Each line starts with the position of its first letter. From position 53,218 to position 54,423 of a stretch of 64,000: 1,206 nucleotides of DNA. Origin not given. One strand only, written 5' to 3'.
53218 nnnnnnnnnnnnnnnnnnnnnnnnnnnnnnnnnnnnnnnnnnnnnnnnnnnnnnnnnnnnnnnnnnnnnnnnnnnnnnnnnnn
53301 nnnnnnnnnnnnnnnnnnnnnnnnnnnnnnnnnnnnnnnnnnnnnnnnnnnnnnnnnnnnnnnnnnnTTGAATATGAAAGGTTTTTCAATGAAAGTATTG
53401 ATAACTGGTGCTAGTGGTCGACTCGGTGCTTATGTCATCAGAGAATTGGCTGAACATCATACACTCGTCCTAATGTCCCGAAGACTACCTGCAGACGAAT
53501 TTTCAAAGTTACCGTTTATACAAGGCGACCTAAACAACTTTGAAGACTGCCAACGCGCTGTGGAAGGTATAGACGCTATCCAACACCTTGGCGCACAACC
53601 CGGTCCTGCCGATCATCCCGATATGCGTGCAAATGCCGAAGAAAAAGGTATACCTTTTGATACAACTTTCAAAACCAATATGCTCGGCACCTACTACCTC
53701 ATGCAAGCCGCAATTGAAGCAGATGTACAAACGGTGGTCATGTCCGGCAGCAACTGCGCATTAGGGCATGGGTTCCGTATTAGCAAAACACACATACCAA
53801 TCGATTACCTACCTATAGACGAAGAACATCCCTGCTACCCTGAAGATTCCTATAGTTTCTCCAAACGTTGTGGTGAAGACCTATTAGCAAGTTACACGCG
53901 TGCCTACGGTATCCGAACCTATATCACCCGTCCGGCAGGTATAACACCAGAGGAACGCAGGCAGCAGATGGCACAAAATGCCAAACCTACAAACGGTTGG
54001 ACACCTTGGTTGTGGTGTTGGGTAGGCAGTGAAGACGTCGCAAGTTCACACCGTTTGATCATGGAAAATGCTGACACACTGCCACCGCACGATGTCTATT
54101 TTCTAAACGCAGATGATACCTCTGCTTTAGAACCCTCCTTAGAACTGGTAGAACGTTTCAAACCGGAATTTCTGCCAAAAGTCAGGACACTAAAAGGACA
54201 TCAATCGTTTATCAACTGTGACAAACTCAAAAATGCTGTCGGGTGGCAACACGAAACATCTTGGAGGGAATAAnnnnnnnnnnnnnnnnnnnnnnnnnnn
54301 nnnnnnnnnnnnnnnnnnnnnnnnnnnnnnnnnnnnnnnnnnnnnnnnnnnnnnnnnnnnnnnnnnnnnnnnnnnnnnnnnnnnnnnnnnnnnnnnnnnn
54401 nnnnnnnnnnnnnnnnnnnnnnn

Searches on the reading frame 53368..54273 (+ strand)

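Call 18: search_protein_families(library=pfam, proteins=[window:53368-54273:+], max_evalue=0.001)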
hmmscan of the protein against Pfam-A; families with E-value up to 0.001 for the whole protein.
window:53368-54273:+ (301 aa): 9 families
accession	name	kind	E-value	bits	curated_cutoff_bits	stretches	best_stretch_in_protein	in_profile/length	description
PF01370.27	Epimerase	-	2.5e-23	83.2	20.9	1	10-191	1-171/240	NAD dependent epimerase/dehydratase family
PF16363.11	GDP_Man_Dehyd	-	6.9e-13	49.2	27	1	11-188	1-179/332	GDP-mannose 4,6 dehydratase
PF07993.18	NAD_binding_4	-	6.7e-10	39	20.1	1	92-211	103-215/258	Male sterility protein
PF13460.12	NAD_binding_10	-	4.9e-09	36.7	27.2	1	14-132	1-102/184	NAD(P)H-binding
PF01073.25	3Beta_HSD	-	1.2e-07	31.4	22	1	11-175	1-159/280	3-beta hydroxysteroid dehydrogenase/isomerase family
PF02719.21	Polysacc_synt_2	-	0.00024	20.8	20.2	0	10-126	1-126/293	Polysaccharide biosynthesis protein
PF00106.31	adh_short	-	0.00036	20.5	26.6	1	10-118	3-122/195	short chain dehydrogenase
PF08659.16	KR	-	0.00058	20.3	22.6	0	10-44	3-39/180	KR domain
PF04321.23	RmlD_sub_bind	-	0.0007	19.2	27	0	8-180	1-144/287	RmlD substrate binding domain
